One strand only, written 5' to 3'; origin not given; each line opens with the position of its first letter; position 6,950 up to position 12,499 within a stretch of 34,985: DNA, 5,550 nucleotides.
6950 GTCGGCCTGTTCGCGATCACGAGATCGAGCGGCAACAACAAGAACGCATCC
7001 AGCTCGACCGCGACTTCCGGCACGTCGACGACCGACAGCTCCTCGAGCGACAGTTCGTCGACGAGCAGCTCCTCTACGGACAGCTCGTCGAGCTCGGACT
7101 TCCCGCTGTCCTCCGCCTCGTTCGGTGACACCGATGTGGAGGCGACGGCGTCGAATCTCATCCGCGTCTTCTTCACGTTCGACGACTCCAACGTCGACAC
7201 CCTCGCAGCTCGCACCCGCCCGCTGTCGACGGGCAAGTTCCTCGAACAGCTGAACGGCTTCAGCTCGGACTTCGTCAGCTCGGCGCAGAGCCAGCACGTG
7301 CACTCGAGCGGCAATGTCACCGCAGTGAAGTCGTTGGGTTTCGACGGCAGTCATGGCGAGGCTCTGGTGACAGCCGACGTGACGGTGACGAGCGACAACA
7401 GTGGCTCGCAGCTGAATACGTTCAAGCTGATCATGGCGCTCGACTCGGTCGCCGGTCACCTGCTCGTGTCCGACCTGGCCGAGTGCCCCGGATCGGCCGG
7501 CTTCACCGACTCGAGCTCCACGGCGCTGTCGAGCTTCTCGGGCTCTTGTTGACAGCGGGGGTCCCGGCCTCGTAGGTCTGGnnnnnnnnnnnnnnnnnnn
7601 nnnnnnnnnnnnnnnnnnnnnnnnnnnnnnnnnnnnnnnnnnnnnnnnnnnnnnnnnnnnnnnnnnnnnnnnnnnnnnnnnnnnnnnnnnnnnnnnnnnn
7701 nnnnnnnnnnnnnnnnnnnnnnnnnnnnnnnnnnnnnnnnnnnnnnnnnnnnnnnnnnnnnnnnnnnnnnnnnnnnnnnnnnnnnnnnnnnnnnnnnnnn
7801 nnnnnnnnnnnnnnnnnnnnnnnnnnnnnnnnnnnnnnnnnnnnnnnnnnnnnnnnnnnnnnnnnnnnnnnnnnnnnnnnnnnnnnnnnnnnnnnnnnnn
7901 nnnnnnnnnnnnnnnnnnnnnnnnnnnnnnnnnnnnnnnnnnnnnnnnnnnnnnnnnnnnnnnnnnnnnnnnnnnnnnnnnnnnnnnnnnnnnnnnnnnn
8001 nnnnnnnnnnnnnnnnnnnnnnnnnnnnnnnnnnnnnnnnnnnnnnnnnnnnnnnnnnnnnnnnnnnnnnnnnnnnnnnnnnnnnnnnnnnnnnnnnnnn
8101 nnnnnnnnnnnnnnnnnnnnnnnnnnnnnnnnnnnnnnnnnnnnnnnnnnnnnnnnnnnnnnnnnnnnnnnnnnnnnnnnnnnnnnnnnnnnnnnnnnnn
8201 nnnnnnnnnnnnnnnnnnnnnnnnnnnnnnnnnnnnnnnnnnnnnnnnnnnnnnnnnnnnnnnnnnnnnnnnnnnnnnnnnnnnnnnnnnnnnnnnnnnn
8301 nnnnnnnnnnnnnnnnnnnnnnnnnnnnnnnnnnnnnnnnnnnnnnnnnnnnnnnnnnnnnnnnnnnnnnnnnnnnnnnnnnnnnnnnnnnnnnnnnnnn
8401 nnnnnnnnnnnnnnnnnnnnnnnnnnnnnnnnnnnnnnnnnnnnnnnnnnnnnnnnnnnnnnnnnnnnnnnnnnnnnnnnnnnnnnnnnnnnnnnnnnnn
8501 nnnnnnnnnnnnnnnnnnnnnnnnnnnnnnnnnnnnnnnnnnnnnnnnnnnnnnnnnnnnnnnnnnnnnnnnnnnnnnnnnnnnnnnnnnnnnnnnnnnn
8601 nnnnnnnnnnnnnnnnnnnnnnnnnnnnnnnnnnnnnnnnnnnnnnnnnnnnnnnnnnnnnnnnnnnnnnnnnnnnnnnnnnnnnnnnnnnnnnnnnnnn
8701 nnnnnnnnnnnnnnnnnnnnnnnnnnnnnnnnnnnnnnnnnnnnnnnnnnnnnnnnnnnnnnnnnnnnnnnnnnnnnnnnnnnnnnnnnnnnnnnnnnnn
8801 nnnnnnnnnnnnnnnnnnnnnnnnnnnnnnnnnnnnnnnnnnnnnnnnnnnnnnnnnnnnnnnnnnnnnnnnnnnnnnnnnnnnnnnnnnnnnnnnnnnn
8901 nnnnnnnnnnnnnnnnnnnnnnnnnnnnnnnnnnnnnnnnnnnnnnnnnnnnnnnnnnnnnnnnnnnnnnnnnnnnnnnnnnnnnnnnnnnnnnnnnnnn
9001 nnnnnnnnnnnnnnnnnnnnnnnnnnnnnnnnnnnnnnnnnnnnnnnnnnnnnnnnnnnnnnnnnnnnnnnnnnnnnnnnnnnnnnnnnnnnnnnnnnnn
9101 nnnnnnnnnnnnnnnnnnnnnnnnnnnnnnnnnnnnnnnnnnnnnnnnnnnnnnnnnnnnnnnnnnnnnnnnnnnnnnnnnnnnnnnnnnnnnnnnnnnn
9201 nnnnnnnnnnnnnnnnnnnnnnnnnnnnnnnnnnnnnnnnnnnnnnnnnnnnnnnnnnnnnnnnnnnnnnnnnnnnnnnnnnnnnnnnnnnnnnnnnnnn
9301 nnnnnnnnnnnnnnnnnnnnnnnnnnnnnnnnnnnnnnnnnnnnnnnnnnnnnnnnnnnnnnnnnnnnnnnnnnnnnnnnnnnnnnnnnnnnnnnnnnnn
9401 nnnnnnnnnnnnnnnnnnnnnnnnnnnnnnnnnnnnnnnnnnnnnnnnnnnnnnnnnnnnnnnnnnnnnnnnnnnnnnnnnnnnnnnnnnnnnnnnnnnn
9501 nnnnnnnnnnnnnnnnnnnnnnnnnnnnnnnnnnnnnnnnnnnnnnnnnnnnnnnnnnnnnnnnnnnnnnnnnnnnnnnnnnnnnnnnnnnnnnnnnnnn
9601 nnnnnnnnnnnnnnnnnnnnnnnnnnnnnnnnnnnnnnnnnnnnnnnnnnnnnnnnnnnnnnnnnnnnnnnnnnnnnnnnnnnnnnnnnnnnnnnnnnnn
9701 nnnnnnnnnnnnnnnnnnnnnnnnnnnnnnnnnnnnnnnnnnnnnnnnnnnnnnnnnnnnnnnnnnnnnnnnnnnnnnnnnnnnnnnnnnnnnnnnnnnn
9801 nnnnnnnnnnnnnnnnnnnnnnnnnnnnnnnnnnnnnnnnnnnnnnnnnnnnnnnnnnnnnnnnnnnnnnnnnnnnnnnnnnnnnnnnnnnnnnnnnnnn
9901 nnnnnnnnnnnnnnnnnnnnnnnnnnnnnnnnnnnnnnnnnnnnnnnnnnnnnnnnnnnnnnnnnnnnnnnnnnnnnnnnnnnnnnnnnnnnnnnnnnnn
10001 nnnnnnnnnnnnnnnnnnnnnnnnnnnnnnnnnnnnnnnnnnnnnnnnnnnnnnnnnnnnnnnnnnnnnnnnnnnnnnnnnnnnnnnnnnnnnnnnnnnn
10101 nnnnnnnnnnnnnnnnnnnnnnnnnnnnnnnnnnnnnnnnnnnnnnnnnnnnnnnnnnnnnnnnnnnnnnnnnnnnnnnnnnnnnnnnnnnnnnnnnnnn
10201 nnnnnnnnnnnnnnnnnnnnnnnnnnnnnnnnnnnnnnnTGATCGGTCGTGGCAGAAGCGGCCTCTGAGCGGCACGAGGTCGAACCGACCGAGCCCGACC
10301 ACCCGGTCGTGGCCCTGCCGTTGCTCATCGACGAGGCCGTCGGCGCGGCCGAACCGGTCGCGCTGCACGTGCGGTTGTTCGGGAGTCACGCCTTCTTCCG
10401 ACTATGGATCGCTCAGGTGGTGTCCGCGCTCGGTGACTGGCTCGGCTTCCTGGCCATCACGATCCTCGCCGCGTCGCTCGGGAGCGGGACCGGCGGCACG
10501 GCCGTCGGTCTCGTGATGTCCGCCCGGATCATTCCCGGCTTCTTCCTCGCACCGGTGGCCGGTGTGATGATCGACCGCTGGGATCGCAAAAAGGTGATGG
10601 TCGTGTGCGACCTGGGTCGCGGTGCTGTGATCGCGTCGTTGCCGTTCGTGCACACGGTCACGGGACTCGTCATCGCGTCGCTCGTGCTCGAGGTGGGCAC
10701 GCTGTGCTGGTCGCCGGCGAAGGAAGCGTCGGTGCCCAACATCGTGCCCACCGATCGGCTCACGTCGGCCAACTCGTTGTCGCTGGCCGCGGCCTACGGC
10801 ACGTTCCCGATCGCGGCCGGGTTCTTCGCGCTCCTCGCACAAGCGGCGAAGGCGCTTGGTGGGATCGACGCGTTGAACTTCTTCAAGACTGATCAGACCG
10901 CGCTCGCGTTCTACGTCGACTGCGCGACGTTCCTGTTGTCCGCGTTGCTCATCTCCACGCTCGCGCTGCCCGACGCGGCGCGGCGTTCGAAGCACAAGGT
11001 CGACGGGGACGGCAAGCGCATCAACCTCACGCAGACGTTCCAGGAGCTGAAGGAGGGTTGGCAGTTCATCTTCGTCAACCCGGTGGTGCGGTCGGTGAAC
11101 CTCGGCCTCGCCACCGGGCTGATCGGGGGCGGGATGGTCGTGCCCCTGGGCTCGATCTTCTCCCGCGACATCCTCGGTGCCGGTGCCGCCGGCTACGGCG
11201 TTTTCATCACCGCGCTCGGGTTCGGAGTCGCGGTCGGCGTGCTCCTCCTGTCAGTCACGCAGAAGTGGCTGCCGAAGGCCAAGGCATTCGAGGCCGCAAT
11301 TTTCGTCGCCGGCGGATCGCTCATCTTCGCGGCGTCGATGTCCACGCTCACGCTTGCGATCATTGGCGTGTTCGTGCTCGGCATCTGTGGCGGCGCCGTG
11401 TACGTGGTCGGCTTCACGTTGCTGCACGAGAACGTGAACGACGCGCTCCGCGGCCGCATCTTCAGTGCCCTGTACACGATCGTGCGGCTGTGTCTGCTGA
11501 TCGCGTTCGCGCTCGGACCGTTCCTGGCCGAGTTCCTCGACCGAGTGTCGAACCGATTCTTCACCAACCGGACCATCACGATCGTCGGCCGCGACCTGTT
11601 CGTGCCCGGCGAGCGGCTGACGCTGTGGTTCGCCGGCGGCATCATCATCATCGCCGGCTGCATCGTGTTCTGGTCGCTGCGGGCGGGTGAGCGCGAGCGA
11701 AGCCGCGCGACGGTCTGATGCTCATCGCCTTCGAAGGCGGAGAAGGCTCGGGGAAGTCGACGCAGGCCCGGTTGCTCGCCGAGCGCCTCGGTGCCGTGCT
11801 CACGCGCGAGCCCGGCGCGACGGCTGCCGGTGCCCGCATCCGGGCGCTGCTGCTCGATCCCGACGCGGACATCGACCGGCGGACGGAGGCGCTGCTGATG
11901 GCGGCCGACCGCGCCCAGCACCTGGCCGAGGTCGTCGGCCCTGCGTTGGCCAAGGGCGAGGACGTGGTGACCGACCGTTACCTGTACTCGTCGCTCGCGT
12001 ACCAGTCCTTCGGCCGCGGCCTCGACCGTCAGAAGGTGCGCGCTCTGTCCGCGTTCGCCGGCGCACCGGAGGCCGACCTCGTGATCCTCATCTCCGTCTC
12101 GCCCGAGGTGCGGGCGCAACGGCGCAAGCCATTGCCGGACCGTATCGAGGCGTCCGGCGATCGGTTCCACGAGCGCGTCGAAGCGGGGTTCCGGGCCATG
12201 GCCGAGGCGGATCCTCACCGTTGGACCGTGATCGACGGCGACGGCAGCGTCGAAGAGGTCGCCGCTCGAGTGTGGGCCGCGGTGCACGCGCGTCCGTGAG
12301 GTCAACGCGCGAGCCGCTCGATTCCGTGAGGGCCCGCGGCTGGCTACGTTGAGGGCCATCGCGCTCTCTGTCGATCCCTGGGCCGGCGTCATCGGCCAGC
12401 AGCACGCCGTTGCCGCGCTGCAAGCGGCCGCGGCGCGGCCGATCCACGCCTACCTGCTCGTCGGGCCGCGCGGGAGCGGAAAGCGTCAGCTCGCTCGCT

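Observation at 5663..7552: Chimeric Hsp70: actin-fold ATPase + poly-Pro linker + TM + poly-Ser + Mce-associated-membrane-protein-like ectodomain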

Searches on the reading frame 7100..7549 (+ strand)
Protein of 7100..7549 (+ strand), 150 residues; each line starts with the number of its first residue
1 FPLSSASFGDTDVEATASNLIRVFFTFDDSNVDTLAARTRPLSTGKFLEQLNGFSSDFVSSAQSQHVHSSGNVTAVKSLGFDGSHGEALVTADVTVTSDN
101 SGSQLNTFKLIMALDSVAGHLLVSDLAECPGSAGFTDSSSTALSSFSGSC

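Call 10: search_protein_families(library=pfam, proteins=[window:7100-7549:+], max_evalue=0.1)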
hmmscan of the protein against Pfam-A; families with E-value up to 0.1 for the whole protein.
window:7100-7549:+ (150 aa): 0 families

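Call 11: search_protein_families(library=ncbifam, proteins=[window:7100-7549:+], max_evalue=10)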
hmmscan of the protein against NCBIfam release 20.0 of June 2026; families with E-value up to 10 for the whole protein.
window:7100-7549:+ (150 aa): 0 families

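Call 12: search_solved_structures(query=window:7100-7549:+, max_evalue=10)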
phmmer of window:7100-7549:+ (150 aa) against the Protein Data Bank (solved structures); distinct sequences matched with E-value up to 10: 2.
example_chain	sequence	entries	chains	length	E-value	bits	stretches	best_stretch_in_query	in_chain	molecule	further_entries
5ow3_C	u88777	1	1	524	0.42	14.1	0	78-111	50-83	Protein HAPLESS 2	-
9r33_A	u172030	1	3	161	0.87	13.1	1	31-102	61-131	OmamC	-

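Call 13: find_homologous_proteins(query=window:7100-7549:+, max_evalue=0.01)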
Query window:7100-7549:+ (150 aa): 1 proteins with E <= 0.01 among 66 candidates.
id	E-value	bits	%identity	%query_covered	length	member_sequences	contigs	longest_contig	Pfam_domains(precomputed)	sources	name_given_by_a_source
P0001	5.6e-35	138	60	94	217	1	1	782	-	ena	-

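Call 19: search_protein_representatives(protein=window:7100-7549:+)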
Query: 150 residues. Proteins with E-value up to 0.001 (for the whole library): 9; up to 1e-10: 2; up to 1e-30: 1. The best 9 are listed.
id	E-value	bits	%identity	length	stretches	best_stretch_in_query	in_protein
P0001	1.8e-35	138.3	62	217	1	4-150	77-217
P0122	2.0e-14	70.2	39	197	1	1-133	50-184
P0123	7.2e-10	55.5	31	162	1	15-137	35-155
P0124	1.3e-07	48.2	34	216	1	5-136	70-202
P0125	1.5e-06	44.7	38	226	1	11-147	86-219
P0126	8.3e-06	42.3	37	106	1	44-133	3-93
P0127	7.1e-05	39.3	27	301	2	17-127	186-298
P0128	1.5e-04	38.3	29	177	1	17-126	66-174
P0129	3.5e-04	37.1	35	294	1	20-126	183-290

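Call 21: search_protein_families(library=ncbifam, proteins=[P0127, P0128, P0129, P0122, P0123], max_evalue=1)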
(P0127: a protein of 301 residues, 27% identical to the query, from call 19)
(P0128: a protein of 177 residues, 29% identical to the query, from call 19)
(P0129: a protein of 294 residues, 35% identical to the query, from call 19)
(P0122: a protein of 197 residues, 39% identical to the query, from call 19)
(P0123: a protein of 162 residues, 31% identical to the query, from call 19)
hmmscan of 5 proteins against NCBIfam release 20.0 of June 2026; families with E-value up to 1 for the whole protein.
P0127 (301 aa): 3 families
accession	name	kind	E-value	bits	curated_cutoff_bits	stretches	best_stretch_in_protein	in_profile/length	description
NF041850.1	VI_secsys_TagV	equivalog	0.00068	19.4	300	1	2-89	3-80/166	type VI secretion system accessory protein TagV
NF002512.0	PRK01903.2-3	equivalog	0.033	14.1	231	1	185-252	54-119/146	ribonuclease P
NF034126.3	PRK09521.1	equivalog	0.24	11.2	90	1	206-266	26-86/180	exosome complex RNA-binding protein Csl4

P0128 (177 aa): 3 families
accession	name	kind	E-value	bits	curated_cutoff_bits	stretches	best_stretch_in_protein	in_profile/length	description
NF051431.1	Rv0361_Cterm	subfamily_domain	1.3e-05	25.4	37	1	28-171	5-138/140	Rv0361 family membrane protein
NF038083.1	CU044_5270_fam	subfamily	0.059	13.2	100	1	15-71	18-77/284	CU044_5270 family protein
NF033486.1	harvest_ssl1498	equivalog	0.098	12.6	45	1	12-42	13-47/53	photosystem II assembly protein Psb34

P0129 (294 aa): 1 family
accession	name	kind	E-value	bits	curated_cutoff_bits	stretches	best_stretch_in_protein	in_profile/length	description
NF033847.1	MCP_Sipho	equivalog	0.069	12.3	75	1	16-148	24-154/549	major capsid protein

P0122 (197 aa): 0 families

P0123 (162 aa): 0 families

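Call 22: search_protein_families(library=pfam, proteins=[P0127, P0128, P0129, P0122, P0123], max_evalue=1)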
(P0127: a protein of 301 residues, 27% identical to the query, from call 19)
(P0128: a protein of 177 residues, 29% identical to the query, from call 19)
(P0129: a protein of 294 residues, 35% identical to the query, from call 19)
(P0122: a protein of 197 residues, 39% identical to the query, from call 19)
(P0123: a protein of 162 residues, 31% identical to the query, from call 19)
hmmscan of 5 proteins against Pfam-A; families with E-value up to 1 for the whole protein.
P0127 (301 aa): 1 family
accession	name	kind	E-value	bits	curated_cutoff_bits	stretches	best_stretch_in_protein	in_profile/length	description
PF12549.13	TOH_N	-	0.13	12.4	21.1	1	177-187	12-22/25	Tyrosine hydroxylase N terminal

P0128 (177 aa): 1 family
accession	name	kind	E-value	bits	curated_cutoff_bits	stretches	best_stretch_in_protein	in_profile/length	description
PF11837.13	INV_N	-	0.14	13.1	27.8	1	11-64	12-62/109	Beta-fructofuranosidase, N-terminal domain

P0129 (294 aa): 1 family
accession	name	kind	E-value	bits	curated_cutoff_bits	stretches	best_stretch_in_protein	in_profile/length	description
PF04335.19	VirB8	-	0.036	14.3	23.2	1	184-278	87-182/213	VirB8 protein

P0122 (197 aa): 0 families

P0123 (162 aa): 1 family
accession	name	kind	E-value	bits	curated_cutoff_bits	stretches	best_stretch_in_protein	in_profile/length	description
PF15769.10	DUF4698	-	0.091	12.1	28.6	1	25-100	87-162/481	Domain of unknown function (DUF4698)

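Call 25: search_solved_structures(query=A1, max_evalue=10, show_alignments=3)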
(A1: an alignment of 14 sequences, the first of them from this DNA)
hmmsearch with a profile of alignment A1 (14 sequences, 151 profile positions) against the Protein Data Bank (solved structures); distinct sequences matched with E-value up to 10: 3.
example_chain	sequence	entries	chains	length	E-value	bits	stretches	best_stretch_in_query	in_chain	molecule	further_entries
9r33_A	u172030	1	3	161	9.1e-10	41.9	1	22-128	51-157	OmamC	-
4i5s_A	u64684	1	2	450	0.38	13.9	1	30-73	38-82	Putative histidine kinase CovS; VicK-like protein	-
4i0x_B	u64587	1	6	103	0.46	13.7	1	22-72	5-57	ESAT-6-like protein MAB_3113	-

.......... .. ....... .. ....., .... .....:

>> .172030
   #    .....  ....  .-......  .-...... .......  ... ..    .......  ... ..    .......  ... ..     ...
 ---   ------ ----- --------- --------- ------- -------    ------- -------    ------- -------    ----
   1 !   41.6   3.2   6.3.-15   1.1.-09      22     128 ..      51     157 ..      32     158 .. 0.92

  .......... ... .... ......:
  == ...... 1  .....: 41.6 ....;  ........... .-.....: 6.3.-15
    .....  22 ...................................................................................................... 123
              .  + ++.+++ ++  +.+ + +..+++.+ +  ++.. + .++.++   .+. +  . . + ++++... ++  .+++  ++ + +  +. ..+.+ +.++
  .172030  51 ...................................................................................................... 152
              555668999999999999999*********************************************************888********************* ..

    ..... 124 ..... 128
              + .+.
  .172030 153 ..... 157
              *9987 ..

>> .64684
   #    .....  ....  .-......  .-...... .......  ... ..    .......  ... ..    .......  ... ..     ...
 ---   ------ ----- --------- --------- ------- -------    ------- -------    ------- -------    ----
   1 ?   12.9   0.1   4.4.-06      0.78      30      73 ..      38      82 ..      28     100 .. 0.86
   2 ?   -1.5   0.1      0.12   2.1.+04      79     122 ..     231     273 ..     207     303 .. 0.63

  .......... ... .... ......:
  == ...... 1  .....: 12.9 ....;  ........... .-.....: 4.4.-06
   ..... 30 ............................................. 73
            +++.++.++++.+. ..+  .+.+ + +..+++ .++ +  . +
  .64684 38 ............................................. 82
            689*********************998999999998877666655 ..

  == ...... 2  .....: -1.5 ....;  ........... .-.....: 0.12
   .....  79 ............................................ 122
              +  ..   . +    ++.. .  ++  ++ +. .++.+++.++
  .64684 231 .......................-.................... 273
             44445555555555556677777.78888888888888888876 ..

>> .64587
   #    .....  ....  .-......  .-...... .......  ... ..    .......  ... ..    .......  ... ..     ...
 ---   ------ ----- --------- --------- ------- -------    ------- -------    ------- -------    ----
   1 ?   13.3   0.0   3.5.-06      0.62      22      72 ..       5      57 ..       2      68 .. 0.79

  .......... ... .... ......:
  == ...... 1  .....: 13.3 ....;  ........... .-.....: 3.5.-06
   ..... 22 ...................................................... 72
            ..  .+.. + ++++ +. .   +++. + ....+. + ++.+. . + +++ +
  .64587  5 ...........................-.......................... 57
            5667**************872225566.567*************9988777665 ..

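Call 34: predict_structure(alignment_id=A1)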
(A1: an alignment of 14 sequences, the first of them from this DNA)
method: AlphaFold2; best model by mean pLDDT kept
length: 150 residues; sequences in the alignment: 14
mean_pLDDT: 84.9   pTM: 0.76
mean pLDDT of the five models: 84.9, 82.8, 82.7, 82.5, 81.1
residues with pLDDT >= 90: 103; 70-90: 20; 50-70: 7; < 50: 20
segments of 3 or more residues with pLDDT < 50: 132-149
pLDDT, mean of each block of 10 residues (from residue 1): 68 95 95 94 94 88 94 94 94 93 90 94 90 43 46
secondary structure, 60 per line:
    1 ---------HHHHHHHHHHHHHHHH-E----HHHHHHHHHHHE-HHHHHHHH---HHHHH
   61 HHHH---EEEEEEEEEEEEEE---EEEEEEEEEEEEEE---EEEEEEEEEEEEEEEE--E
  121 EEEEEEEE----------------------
elements in order: H10-25 H32-42 H45-52 H56-64 E68-81 E85-98 E102-117 E120-128

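Call 38: fold_search(model_id=the predicted structure, library=pdb)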
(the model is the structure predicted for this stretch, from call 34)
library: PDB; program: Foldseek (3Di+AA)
matches with E <= 10: 1054; with E <= 0.001: 33
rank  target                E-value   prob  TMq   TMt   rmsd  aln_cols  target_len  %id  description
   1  5cnl_A                8.7e-06  1.00  0.66  0.71   3.2       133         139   16  Crystal structure of an IcmL-like type IV secretion system protein (lpg0120) from Legionella pneumophila subsp. pneumo (released 2015-08-05)
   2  5cnl_B                9.8e-06  1.00  0.64  0.69   3.0       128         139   17  Crystal structure of an IcmL-like type IV secretion system protein (lpg0120) from Legionella pneumophila subsp. pneumo (released 2015-08-05)
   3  3wz4_G                1.9e-05  1.00  0.62  0.66   3.8       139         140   18  Structure of the periplasmic domain of DotI (crystal form I) (released 2015-06-10)
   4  3wz4_C                3.9e-05  1.00  0.62  0.66   3.5       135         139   18  Structure of the periplasmic domain of DotI (crystal form I) (released 2015-06-10)
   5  3wz5_A                4.5e-05  1.00  0.64  0.70   3.4       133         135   16  Structure of the periplasmic domain of DotI (crystal form II) (released 2015-06-10)
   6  5had                  4.7e-05  1.00  0.45  0.50   5.4       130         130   10  Crystal structure of intermembrane space region of chloroplast protein ARC6 (released 2017-01-18)
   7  5d9r                  5.3e-05  1.00  0.51  0.56   4.1       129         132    9  Crystal structure of a conserved domain in the intermembrane space region of the plastid division protein ARC6 (released 2015-11-11)
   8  3wz4_D                5.7e-05  1.00  0.60  0.66   3.7       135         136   17  Structure of the periplasmic domain of DotI (crystal form I) (released 2015-06-10)
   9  3wz4_A                6.0e-05  1.00  0.60  0.65   3.7       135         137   17  Structure of the periplasmic domain of DotI (crystal form I) (released 2015-06-10)
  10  3wz5_C                7.7e-05  1.00  0.64  0.70   3.7       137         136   17  Structure of the periplasmic domain of DotI (crystal form II) (released 2015-06-10)
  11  5u9o_H                1.3e-04  1.00  0.53  0.56   4.2       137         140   11  Cocrystal structure of the intermembrane space region of the plastid division proteins PARC6 and PDV1 (released 2017-12-20)
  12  6iqt_D                1.6e-04  1.00  0.59  0.66   4.2       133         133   10  Crystal Structure of CagV, a VirB8 homolog of T4SS from Helicobacter pylori Strain 26695 (released 2019-11-13)
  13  3wz3                  1.8e-04  1.00  0.64  0.69   3.7       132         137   11  Structure of a periplasmic fragment of TraM (released 2015-06-10)
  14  6jzn_A                1.9e-04  1.00  0.54  0.61   4.2       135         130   11  Structure of the intermembrane space region of PARC6-PDV1 (released 2020-05-06)
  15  8rtd_Y                2.0e-04  1.00  0.60  0.49   3.8       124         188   10  Stalk-Arches-IMC structure from the fully-assembled R388 type IV secretion system determined by cryo-EM. (released 2024-06-19)
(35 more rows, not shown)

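Call 66: find_related_loci(query=A3, collection=genome_contigs, flank=10000)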
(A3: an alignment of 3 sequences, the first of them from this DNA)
Query A3 (150 aa) in genome_contigs; peptide patterns used: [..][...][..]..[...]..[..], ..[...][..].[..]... (x = any residue, [..] = any of these).
274 stretches matched a pattern, but none encodes a relative of the query by tblastn (E <= 1e-3).

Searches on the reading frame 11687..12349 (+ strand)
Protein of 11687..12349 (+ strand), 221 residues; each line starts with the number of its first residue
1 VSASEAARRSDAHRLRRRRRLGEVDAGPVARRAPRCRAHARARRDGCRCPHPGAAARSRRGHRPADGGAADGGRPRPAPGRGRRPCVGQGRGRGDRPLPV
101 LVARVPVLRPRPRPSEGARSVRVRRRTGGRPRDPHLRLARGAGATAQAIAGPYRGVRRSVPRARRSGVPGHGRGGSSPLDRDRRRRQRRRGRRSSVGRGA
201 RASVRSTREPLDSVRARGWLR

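Call 10: search_protein_families(library=pfam, proteins=[window:11687-12349:+], max_evalue=0.1)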
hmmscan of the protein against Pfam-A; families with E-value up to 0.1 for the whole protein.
window:11687-12349:+ (221 aa): 0 families

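Call 47: search_protein_families(library=pfam, proteins=[window:11718-12296:+], max_evalue=0.001)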
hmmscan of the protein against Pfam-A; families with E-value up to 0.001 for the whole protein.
window:11718-12296:+ (193 aa): 5 families
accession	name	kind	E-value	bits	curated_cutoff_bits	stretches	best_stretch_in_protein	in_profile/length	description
PF02223.23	Thymidylate_kin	-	2.1e-40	138.8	27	1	5-184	1-184/185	Thymidylate kinase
PF13521.12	AAA_28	-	5.1e-09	37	27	1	3-155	2-147/164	AAA domain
PF13671.12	AAA_33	-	6e-06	27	27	1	2-136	1-115/143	AAA domain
PF02224.24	Cytidylate_kin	-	3.2e-05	24.2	26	0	3-28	1-26/211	Cytidylate kinase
PF13207.12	AAA_17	-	0.00072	20.3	27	0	7-136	2-119/136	AAA domain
